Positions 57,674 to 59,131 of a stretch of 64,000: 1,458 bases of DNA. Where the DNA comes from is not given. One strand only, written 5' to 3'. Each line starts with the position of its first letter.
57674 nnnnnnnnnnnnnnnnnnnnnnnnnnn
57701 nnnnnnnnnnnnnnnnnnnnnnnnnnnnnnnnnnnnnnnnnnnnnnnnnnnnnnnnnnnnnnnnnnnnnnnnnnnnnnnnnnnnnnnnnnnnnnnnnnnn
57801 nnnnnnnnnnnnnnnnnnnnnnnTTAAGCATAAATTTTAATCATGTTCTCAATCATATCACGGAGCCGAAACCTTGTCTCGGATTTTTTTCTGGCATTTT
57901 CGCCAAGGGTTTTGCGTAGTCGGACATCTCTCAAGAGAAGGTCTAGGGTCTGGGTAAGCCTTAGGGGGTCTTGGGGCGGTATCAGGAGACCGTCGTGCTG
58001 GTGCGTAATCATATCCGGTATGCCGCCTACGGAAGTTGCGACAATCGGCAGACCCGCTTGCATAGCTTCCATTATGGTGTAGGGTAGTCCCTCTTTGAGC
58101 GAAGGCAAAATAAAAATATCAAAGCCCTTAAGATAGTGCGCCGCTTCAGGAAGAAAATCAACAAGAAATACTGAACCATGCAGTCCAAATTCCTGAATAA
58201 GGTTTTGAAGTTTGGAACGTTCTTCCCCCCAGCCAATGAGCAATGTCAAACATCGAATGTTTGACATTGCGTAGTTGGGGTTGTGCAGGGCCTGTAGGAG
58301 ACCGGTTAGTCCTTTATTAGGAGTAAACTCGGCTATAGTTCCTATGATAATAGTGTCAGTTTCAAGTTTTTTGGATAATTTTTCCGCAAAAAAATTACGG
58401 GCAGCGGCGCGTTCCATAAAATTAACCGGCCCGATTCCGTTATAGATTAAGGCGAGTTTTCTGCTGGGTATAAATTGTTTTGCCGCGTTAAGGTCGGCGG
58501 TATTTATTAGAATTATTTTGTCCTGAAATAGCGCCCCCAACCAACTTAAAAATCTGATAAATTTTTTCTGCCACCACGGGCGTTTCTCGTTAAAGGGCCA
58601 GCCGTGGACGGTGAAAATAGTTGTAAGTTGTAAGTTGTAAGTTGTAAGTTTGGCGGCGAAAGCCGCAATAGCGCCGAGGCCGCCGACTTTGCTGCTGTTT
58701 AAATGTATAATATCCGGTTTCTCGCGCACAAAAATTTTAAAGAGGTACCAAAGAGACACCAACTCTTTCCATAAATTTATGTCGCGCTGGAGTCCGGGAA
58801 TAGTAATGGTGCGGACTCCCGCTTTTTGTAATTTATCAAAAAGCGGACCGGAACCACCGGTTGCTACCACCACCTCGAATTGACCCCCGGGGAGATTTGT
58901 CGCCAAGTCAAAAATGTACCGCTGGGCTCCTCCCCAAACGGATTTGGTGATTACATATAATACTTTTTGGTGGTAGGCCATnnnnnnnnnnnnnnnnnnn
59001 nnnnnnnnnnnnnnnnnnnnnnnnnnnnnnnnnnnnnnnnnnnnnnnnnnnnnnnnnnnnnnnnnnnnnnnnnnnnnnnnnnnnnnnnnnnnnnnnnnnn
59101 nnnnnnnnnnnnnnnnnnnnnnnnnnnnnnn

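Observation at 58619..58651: Heptanucleotide tandem repeat inside a GT4 glycosyltransferase: candidate phase-variation switch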

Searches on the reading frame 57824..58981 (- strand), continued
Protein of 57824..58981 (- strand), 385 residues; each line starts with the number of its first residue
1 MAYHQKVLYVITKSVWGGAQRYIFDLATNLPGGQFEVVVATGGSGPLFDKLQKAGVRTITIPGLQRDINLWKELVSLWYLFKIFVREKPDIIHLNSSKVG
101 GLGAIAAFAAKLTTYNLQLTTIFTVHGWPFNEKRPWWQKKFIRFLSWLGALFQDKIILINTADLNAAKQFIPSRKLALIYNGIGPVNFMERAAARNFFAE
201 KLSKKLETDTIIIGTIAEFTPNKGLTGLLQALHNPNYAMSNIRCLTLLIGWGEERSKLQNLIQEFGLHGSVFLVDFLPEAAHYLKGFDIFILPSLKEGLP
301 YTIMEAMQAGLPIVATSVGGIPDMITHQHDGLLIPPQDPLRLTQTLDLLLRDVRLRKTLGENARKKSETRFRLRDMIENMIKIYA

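Call 85: fold_search(model_id=the predicted structure, library=pdb)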
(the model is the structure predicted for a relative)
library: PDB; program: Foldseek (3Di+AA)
matches with E <= 10: 1612; with E <= 0.001: 469
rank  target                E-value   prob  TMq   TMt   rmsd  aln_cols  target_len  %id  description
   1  4xsu_A                1.5e-20  1.00  0.82  0.85   3.9       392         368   19  Crystal structure of Anabaena Alr3699/HepE in complex with UDP and glucose (released 2016-01-13)
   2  4xso_A                2.1e-20  1.00  0.79  0.84   4.0       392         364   19  Crystal structure of apo-form Alr3699/HepE from Anabaena sp. strain PCC 7120 (released 2016-01-13)
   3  4xsp_A                2.2e-20  1.00  0.81  0.86   3.5       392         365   19  Crystal structure of Anabaena Alr3699/HepE in complex with UDP (released 2016-01-13)
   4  4xsu_B                3.0e-20  1.00  0.83  0.87   3.6       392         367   19  Crystal structure of Anabaena Alr3699/HepE in complex with UDP and glucose (released 2016-01-13)
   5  5d01_B                5.5e-20  1.00  0.80  0.85   3.9       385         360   21  Crystal structure of BshA from B. subtilis complexed with N-acetylglucosaminyl-malate (released 2016-09-07)
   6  6eji_A                1.1e-19  1.00  0.77  0.82   5.5       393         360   22  Structure of a glycosyltransferase (released 2018-02-07)
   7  4xsr_B                1.2e-19  1.00  0.82  0.87   3.1       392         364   19  Crystal structure of Anabaena Alr3699/HepE in complex with UDP-glucose (released 2016-01-13)
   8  8dvz                  3.2e-19  1.00  0.80  0.83   4.6       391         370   21  Structure of the Campylobacter concisus glycosyltransferase PglA R282V variant (released 2024-01-17)
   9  8dqd                  5.9e-19  1.00  0.79  0.82   4.5       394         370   20  Structure of the Campylobacter concisus glycosyltransferase PglA (released 2024-01-17)
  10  2jjm_A                8.0e-19  1.00  0.76  0.81   4.1       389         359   21  Crystal Structure of a family GT4 glycosyltransferase from Bacillus anthracis ORF BA1558. (released 2008-08-05)
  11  5d00_B                1.2e-18  1.00  0.78  0.83   4.0       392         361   20  Crystal structure of BshA from B. subtilis complexed with N-acetylglucosaminyl-malate and UMP (released 2016-09-07)
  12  8dvw                  1.3e-18  1.00  0.77  0.80   4.6       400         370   20  Structure of the Campylobacter concisus glycosyltransferase PglA R203Q (released 2024-01-17)
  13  7mi0                  1.5e-18  1.00  0.75  0.76   4.5       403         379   21  Crystal Structure of Glycosyltransferase from Rickettsia africae ESF-5 (released 2021-04-28)
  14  5d00_A                1.9e-18  1.00  0.78  0.83   3.9       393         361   20  Crystal structure of BshA from B. subtilis complexed with N-acetylglucosaminyl-malate and UMP (released 2016-09-07)
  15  3mbo_C                2.0e-18  1.00  0.77  0.80   4.1       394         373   21  Crystal Structure of the Glycosyltransferase BaBshA bound with UDP and L-malate (released 2010-09-29)
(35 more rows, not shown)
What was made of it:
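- On SSR-mediated phase-variable (contingency) locus: The best structural matches are HepE, BshA and PglA (call 85).
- On GT4 glycosyltransferase (GT-B fold): Foldseek E = 1e-20 and TM about 0.8 to HepE, BshA and PglA (call 85).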

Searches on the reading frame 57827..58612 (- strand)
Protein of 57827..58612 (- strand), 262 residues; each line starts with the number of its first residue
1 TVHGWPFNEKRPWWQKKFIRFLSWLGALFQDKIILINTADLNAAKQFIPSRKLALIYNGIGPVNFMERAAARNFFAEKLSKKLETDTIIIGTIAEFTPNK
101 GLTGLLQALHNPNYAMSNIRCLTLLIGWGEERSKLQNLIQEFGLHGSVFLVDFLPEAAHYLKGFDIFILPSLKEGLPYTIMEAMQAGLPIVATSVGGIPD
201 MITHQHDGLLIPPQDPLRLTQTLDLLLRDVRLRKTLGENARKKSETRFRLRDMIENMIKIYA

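Call 42: find_related_loci(query=A2, collection=metagenome_contigs, flank=2500)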
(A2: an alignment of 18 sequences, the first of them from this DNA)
Query A2 (262 aa) in metagenome_contigs; peptide patterns used: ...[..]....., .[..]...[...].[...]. (x = any residue, [..] = any of these).
600 stretches matched a pattern (row limit reached: there are more); 580 encode a relative of the query (tblastn E <= 1e-3); the best 80 are kept; 80 distinct loci.
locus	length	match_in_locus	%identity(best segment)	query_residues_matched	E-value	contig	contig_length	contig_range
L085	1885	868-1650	50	1-261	1e-91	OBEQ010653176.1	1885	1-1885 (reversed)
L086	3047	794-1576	51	1-261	1e-86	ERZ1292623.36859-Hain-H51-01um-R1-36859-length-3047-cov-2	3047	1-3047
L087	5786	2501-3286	51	1-261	1e-83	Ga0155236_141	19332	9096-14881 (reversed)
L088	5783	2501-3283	50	1-261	4e-81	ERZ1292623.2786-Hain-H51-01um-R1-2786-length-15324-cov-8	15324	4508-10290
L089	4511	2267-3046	51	1-262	2e-80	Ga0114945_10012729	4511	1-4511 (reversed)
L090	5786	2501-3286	50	1-262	1e-78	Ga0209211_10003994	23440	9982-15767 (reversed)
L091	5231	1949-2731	45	1-261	2e-78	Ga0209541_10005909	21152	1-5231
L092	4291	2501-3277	48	1-261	9e-75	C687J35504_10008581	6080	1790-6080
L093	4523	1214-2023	49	1-261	1e-72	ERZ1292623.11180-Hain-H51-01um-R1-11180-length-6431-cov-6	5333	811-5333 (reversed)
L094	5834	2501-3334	46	1-261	2e-72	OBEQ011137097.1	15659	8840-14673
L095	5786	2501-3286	47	1-262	2e-72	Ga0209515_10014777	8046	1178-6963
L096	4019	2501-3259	44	1-261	3e-71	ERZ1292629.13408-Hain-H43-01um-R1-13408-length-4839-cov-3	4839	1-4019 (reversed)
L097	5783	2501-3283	44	1-261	3e-71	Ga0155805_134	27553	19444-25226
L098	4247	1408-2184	50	1-261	1e-70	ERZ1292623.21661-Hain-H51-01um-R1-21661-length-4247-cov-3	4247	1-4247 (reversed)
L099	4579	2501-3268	45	1-261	5e-70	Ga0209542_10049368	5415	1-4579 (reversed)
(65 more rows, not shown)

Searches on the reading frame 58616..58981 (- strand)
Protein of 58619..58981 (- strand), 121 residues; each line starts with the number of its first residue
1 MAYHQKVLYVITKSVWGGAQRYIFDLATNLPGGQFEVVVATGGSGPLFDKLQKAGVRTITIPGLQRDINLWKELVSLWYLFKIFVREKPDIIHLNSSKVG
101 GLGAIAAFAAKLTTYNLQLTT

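Call 28: find_homologous_proteins(query=window:58619-58981:-, max_evalue=1e-8)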
Query seq(121 aa) (121 aa): 37 proteins with E <= 1e-8 among 45 candidates.
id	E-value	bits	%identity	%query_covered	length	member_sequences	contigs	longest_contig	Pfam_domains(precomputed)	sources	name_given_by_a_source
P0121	2.4e-44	168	64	100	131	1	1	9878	PF13579.13,PF13439.13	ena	-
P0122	1.8e-34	136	64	88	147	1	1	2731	PF13477.13,PF13579.13,PF13439.13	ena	-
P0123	2.5e-34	136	64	88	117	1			PF13477.13,PF13579.13,PF13439.13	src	-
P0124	2.6e-34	136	64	80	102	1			PF13579.13,PF13439.13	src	-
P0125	2.3e-32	129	56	89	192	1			PF13477.13,PF13579.13,PF13439.13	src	-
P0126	4.7e-32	128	57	84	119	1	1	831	PF13477.13,PF13579.13,PF13439.13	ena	-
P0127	6.4e-31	125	54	90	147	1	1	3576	PF13579.13,PF13439.13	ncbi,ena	-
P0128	8.8e-31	124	59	84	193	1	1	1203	PF13477.13,PF13579.13,PF13439.13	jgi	-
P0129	1.2e-30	124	58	87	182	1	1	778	PF13477.13,PF13579.13,PF13439.13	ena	-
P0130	1.5e-30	124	52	93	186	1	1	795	PF13477.13,PF13579.13,PF13439.13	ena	-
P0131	6.6e-30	121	59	88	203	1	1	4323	PF13477.13,PF13579.13,PF13439.13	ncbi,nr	ncbi:MAG: glycosyltransferase [Candidatus Vogelbacteria bacterium]|nr:glycosyltransferase [Candidatu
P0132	6.9e-30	121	53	89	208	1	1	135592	PF13477.13,PF13579.13,PF13439.13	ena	-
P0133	1.1e-29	121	51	91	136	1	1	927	PF13477.13,PF13579.13,PF13439.13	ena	-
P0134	1.7e-29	120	54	92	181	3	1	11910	PF13477.13,PF13579.13,PF13439.13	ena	-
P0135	1.1e-27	114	55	83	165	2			PF13477.13,PF13579.13,PF13439.13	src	-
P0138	6.5e-27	112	56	84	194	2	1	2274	PF13477.13,PF13579.13,PF13439.13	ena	-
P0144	5.0e-22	96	54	78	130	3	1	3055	PF13579.13,PF13439.13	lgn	-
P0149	6.9e-19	86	52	72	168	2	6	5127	PF00534.27,PF13579.13,PF13439.13,PF13692.13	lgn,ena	-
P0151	2.2e-17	81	41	95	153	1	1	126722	PF13477.13,PF13579.13,PF13439.13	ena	-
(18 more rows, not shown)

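Call 31: find_encoding_contigs(protein=P0134, flank=3000, max_places=4)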
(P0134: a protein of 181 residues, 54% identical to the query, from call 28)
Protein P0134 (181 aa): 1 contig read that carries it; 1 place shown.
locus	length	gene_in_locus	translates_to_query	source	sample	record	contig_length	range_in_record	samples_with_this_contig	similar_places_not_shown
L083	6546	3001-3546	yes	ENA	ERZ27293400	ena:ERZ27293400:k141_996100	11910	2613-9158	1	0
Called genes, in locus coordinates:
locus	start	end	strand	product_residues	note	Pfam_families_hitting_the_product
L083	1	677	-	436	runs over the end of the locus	PF21760:SecD_1st, PF22599:SecDF_P1_head, PF02355:SecD_SecF_C, PF03176:MMPL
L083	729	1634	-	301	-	PF01073:3Beta_HSD, PF01370:Epimerase, PF02719:Polysacc_synt_2, PF04321:RmlD_sub_bind, PF05368:NmrA (weak), PF07993:NAD_binding_4 (faint), PF13460:NAD_binding_10, PF16363:GDP_Man_Dehyd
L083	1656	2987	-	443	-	PF02397:Bac_transf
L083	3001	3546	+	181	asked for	PF13477:Glyco_trans_4_2, PF13439:Glyco_transf_4, PF13579:Glyco_trans_4_4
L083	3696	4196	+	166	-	PF00534:Glycos_transf_1, PF13692:Glyco_trans_1_4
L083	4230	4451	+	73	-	-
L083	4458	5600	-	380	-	PF01098:FTSW_RODA_SPOVE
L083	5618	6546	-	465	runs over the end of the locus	PF00092:VWA, PF13519:VWA_2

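Call 32: find_encoding_contigs(protein=P0151, flank=3000, max_places=4)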
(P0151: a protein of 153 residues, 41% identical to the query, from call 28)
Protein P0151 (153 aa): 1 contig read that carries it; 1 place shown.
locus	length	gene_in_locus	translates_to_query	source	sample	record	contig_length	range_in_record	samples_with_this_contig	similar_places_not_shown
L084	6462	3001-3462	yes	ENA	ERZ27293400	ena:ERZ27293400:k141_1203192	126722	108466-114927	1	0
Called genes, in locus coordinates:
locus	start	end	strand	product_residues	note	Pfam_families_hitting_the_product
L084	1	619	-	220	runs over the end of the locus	-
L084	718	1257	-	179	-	-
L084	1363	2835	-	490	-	PF03736:EPTP (faint)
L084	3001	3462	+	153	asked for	PF13477:Glyco_trans_4_2, PF13439:Glyco_transf_4, PF13579:Glyco_trans_4_4 (weak)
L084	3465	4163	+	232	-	PF00534:Glycos_transf_1, PF13692:Glyco_trans_1_4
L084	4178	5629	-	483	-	PF09852:DUF2079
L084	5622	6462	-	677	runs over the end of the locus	PF04932:Wzy_C, PF14559:TPR_19 (faint)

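Call 52: list_cluster_members(proteins=[P0134, P0151, P0138, P0144, P0149, P0135])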
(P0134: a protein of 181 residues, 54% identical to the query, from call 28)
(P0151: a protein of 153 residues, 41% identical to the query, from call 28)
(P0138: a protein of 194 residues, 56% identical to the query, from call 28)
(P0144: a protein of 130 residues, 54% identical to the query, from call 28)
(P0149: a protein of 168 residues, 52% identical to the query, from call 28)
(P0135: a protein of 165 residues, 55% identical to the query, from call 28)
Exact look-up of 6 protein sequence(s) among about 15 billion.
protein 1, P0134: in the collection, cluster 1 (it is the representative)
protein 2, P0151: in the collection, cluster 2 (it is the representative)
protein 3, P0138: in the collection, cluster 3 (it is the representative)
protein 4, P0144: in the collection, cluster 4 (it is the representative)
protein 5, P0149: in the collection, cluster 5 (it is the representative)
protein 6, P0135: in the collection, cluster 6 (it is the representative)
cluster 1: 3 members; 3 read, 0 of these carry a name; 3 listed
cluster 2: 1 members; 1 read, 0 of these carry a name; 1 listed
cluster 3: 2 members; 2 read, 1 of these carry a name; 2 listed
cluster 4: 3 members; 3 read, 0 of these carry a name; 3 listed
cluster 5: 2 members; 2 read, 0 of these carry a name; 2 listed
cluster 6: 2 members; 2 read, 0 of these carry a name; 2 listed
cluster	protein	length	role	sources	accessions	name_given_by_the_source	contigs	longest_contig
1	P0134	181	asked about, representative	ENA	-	-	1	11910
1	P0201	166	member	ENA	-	-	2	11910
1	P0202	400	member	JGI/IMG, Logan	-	-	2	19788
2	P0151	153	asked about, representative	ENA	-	-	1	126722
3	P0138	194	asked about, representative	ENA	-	-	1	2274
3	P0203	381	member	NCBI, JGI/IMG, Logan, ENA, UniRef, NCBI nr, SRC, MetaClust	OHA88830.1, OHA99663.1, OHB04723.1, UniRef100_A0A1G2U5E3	MAG: hypothetical protein A2741_00530 [Candidatus Zambryskibacteria bacterium ... | Glycosyl transferase family 1 domain-containing protein n=1 Tax=Candidatus ... | status=active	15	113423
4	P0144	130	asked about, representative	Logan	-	-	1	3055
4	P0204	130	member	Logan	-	-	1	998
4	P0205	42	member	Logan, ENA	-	-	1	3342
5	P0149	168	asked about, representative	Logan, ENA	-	-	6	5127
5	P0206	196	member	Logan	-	-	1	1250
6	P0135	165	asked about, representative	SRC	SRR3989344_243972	-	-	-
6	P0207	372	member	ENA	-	-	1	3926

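Call 55: find_encoding_contigs(protein=P0202, flank=3000, max_places=4)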
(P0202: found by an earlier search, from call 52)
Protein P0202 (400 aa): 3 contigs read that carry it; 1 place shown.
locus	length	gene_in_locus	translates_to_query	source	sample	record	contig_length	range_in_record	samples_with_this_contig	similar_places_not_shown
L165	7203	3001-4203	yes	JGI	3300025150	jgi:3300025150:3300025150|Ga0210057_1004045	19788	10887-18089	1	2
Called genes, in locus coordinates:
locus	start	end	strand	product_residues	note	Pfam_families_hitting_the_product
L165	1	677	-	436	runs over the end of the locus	PF21760:SecD_1st, PF22599:SecDF_P1_head, PF02355:SecD_SecF_C, PF03176:MMPL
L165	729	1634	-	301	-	PF01073:3Beta_HSD, PF01370:Epimerase, PF02719:Polysacc_synt_2, PF04321:RmlD_sub_bind, PF05368:NmrA (weak), PF07993:NAD_binding_4 (faint), PF13460:NAD_binding_10, PF16363:GDP_Man_Dehyd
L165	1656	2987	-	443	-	PF02397:Bac_transf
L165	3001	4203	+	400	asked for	PF13477:Glyco_trans_4_2, PF13439:Glyco_transf_4, PF13579:Glyco_trans_4_4, PF00534:Glycos_transf_1, PF13692:Glyco_trans_1_4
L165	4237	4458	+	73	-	-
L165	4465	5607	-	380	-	PF01098:FTSW_RODA_SPOVE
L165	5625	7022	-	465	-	PF00092:VWA, PF13519:VWA_2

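Call 61: find_homologous_proteins(query=A3, max_evalue=1e-15)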
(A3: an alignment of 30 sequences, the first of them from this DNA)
Query A3 (30 sequences) (122 aa, profile of the alignment): 616 proteins with E <= 1e-15 among 8000 candidates; the best 120 are listed.
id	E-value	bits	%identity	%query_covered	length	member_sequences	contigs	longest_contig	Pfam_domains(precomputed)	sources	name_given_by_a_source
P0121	4.3e-54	199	64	100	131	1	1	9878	PF13579.13,PF13439.13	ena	-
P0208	2.0e-49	184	62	90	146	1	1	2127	PF13477.13,PF13579.13,PF13439.13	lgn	-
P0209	1.2e-47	179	66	77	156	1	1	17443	PF13477.13,PF13579.13,PF13439.13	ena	-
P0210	1.5e-46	175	55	90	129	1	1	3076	PF13579.13,PF13439.13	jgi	-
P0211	1.6e-46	175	63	92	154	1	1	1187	PF13477.13,PF13579.13,PF13439.13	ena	-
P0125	1.5e-45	172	56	89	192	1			PF13477.13,PF13579.13,PF13439.13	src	-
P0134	2.1e-45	171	54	91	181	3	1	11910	PF13477.13,PF13579.13,PF13439.13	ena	-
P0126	3.6e-45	171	57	84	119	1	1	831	PF13477.13,PF13579.13,PF13439.13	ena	-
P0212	1.0e-44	169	54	84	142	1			PF13477.13,PF13579.13,PF13439.13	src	-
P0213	2.2e-44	168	57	85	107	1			PF13579.13,PF13439.13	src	-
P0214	2.3e-44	168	61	97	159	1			PF13579.13,PF13439.13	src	-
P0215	3.5e-44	167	58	87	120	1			PF13477.13,PF13579.13,PF13439.13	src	-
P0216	3.6e-44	167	54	87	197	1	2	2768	PF13477.13,PF13579.13,PF13439.13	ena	-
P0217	5.1e-44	167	55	84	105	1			PF13477.13,PF13579.13,PF13439.13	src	-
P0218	5.3e-44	167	54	89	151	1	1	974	PF13477.13,PF13579.13,PF13439.13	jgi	-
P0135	3.2e-41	158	55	83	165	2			PF13477.13,PF13579.13,PF13439.13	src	-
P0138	2.3e-40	155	56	84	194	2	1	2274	PF13477.13,PF13579.13,PF13439.13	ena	-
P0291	8.1e-39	150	47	89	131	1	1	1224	PF13477.13,PF13439.13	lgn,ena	-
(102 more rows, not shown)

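Call 63: find_encoding_contigs(protein=P0208, flank=2000, max_places=3)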
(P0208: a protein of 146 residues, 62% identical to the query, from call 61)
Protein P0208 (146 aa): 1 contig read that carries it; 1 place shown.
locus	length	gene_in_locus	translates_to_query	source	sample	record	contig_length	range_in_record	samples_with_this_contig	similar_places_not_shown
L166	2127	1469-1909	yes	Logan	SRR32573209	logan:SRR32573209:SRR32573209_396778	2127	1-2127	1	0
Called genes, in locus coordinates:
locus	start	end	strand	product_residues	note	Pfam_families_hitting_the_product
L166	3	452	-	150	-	?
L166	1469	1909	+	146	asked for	PF13477:Glyco_trans_4_2, PF13439:Glyco_transf_4, PF13579:Glyco_trans_4_4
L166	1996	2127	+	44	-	?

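Call 64: find_encoding_contigs(protein=P0211, flank=2000, max_places=3)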
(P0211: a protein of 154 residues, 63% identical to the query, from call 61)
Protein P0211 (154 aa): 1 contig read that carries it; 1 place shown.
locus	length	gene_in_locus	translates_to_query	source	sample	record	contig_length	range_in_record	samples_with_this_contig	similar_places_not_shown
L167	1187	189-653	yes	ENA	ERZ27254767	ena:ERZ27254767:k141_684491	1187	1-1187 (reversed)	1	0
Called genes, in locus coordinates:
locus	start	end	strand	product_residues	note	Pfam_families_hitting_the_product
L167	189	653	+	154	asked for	PF13477:Glyco_trans_4_2, PF13439:Glyco_transf_4, PF13579:Glyco_trans_4_4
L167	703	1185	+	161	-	?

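Call 65: find_encoding_contigs(protein=P0291, flank=2000, max_places=3)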
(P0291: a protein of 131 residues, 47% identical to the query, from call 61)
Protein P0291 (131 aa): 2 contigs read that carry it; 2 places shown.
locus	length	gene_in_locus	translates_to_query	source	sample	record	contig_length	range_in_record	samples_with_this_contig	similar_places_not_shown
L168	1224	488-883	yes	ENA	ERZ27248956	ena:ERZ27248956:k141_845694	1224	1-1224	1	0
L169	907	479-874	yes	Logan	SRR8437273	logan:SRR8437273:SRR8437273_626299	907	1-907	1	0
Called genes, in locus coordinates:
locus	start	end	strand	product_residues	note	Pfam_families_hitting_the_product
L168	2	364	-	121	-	?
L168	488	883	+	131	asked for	PF13439:Glyco_transf_4, PF13477:Glyco_trans_4_2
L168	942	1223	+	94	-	?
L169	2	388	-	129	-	?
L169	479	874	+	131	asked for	PF13439:Glyco_transf_4, PF13477:Glyco_trans_4_2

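Call 71: list_cluster_members(proteins=[L084:3465-4160:+, P0211, P0291, L167:703-1185:+, L168:942-1223:+, P0208])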
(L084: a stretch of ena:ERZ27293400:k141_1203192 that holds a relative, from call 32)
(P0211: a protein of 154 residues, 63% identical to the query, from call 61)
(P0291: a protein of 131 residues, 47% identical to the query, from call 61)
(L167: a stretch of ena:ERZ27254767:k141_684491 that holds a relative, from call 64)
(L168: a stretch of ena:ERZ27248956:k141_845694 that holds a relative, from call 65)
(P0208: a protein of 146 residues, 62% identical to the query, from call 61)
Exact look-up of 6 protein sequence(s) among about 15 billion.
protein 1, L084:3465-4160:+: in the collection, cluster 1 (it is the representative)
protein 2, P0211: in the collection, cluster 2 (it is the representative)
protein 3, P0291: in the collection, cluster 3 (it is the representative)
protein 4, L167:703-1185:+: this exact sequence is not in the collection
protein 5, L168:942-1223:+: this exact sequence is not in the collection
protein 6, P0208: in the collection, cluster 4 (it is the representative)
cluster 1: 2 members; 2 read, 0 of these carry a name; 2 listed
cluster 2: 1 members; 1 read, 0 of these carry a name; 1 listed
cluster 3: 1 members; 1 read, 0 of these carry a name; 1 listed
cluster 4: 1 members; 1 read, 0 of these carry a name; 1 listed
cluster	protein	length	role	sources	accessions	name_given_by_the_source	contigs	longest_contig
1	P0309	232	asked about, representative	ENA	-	-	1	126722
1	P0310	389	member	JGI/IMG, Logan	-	-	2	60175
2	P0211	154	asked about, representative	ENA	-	-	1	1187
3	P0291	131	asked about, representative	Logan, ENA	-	-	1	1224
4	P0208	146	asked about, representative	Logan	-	-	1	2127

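Call 73: find_encoding_contigs(protein=P0310, flank=3000, max_places=4)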
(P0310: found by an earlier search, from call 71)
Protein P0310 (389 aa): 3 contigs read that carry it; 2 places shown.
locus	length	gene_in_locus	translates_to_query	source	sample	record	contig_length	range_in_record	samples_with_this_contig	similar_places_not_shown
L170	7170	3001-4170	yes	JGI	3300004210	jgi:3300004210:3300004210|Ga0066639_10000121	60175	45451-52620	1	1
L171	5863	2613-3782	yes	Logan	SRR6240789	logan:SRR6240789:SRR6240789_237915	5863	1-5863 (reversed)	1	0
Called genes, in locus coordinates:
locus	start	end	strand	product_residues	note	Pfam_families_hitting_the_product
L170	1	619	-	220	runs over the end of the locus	-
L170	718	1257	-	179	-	-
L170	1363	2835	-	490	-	PF03736:EPTP (faint)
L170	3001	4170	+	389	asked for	PF13477:Glyco_trans_4_2, PF13439:Glyco_transf_4, PF13579:Glyco_trans_4_4, PF00534:Glycos_transf_1, PF13692:Glyco_trans_1_4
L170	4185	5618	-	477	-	PF09852:DUF2079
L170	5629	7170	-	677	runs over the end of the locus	PF04932:Wzy_C, PF14559:TPR_19 (faint)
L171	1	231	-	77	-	?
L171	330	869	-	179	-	-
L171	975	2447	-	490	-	PF03736:EPTP (faint)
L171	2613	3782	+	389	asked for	PF13477:Glyco_trans_4_2, PF13439:Glyco_transf_4, PF13579:Glyco_trans_4_4, PF00534:Glycos_transf_1, PF13692:Glyco_trans_1_4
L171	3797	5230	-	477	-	PF09852:DUF2079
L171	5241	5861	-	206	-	PF13432:TPR_16 (faint), PF14559:TPR_19 (weak)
